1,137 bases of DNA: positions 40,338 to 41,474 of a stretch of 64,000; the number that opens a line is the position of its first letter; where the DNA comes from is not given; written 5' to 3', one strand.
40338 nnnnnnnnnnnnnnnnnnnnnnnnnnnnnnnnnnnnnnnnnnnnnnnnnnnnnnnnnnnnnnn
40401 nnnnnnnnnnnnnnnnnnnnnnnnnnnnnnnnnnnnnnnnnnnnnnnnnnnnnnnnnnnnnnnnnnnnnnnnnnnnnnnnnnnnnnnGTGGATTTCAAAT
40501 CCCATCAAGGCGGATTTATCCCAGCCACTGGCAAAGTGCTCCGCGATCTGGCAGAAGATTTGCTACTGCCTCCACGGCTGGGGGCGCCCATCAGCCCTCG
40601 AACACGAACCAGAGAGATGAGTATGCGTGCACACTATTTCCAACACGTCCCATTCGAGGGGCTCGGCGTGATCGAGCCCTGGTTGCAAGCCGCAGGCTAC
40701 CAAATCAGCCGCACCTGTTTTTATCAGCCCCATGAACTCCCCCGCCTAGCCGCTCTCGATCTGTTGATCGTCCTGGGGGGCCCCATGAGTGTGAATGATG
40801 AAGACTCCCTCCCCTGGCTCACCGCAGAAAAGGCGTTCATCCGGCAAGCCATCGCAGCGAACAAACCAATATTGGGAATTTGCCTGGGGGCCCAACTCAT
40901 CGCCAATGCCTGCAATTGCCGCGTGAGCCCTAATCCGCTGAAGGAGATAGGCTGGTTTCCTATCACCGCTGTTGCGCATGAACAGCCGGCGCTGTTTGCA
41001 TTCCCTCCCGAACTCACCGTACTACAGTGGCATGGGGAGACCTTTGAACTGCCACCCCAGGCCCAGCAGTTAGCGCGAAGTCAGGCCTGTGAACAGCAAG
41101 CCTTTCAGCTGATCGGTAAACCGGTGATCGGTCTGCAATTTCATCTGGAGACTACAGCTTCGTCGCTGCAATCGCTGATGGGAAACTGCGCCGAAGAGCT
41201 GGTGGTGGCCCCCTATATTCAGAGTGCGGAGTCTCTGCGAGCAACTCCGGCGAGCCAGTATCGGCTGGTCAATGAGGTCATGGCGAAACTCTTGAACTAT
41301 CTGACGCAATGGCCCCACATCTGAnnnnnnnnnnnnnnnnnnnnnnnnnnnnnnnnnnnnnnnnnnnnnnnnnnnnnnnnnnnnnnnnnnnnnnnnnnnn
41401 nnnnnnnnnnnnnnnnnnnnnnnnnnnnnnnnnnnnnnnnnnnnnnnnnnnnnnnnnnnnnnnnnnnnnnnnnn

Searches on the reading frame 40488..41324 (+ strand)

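Call 40: search_protein_families(library=pfam, proteins=[window:40488-41324:+], max_evalue=0.001)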
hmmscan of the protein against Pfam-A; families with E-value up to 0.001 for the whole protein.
window:40488-41324:+ (278 aa): 2 families
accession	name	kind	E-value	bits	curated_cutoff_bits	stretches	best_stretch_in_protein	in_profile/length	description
PF00117.34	GATase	-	6.6e-20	72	22.8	1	87-227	40-178/190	Glutamine amidotransferase class-I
PF07722.19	Peptidase_C26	-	3.3e-05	24.2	20.5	1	114-141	94-121/219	Peptidase C26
